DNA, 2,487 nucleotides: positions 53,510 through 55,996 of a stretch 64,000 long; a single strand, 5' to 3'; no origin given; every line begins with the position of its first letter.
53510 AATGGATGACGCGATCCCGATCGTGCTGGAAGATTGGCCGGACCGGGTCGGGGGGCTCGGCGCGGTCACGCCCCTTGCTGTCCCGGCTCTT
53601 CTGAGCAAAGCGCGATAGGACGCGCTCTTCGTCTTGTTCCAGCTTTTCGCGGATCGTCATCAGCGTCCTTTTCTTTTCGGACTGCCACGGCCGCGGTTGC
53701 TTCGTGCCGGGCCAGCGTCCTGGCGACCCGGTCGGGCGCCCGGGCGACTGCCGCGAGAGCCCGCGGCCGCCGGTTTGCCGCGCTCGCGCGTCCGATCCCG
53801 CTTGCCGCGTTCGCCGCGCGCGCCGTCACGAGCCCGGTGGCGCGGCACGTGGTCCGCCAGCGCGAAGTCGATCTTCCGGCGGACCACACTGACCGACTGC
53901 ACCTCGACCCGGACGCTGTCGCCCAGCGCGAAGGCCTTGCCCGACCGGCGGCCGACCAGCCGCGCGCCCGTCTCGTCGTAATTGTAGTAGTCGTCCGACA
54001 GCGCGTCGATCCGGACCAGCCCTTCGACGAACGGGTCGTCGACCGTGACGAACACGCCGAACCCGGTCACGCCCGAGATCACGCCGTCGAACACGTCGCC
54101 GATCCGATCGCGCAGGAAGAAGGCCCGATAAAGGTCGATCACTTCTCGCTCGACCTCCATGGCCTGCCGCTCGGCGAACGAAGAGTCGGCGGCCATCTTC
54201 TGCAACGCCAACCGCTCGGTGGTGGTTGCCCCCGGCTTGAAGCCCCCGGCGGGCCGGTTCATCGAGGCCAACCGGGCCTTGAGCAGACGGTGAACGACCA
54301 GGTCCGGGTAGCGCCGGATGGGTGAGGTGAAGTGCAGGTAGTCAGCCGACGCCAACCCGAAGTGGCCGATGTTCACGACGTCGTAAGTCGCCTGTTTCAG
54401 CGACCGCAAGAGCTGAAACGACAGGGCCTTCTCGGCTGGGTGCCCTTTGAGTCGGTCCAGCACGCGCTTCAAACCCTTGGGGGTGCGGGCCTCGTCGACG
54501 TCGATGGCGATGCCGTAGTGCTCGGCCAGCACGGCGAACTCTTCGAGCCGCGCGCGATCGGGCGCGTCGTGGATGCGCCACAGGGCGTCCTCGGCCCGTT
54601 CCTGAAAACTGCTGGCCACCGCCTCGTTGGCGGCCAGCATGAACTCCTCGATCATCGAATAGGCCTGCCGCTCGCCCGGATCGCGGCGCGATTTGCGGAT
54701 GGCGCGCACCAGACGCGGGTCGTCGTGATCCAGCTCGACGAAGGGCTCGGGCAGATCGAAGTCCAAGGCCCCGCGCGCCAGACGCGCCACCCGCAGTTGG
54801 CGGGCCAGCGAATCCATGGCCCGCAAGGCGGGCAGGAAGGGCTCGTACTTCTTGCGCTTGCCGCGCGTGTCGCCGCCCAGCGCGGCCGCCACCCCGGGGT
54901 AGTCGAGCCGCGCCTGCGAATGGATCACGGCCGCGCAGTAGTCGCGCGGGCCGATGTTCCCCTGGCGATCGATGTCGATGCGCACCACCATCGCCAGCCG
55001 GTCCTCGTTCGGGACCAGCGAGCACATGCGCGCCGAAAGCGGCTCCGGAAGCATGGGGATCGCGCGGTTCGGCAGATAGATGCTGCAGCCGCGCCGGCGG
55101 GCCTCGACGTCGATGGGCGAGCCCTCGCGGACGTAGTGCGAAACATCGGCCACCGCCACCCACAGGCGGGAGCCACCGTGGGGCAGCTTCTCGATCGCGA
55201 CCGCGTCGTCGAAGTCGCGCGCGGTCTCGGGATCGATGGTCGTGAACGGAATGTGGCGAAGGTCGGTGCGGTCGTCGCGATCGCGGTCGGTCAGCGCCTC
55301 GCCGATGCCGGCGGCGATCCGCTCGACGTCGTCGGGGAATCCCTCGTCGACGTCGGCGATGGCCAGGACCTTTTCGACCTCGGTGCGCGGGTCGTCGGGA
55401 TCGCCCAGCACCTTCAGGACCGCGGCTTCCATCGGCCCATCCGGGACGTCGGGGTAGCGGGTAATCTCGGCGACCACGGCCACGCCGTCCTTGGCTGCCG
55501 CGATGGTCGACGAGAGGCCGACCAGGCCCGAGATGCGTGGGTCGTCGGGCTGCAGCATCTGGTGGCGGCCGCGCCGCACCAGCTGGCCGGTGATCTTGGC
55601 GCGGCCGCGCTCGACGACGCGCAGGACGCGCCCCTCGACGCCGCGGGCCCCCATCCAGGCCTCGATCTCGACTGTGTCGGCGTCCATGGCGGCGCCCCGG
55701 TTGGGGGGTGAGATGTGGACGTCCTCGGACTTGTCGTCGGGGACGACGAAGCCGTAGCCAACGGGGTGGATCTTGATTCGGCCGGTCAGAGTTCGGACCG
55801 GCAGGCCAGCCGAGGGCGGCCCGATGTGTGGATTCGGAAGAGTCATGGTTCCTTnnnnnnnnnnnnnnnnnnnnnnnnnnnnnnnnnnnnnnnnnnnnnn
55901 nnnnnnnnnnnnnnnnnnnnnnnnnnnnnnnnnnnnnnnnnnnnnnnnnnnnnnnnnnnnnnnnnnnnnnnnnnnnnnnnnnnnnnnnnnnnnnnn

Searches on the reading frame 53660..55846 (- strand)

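Call 84: search_protein_families(library=pfam, proteins=[window:53660-55846:-], max_evalue=0.00001)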
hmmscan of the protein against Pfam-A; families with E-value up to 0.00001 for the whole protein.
window:53660-55846:- (728 aa): 5 families
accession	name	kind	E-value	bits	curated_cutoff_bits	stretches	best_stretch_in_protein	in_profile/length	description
PF00773.25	RNB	-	3.9e-101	339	29.3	1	193-526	1-324/326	RNB domain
PF17876.7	CSD2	-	1.9e-15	57.1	26.2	1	99-171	3-74/74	Cold shock domain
PF08206.17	OB_RNB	-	3.3e-10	40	24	1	22-63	1-42/58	Ribonuclease B OB domain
PF00575.29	S1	-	8.4e-10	39.3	22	1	580-662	2-72/74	S1 RNA binding domain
PF18614.7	RNase_II_C_S1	-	3e-06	27.4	26.6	0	634-664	28-59/59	RNase II-type exonuclease C-terminal S1 domain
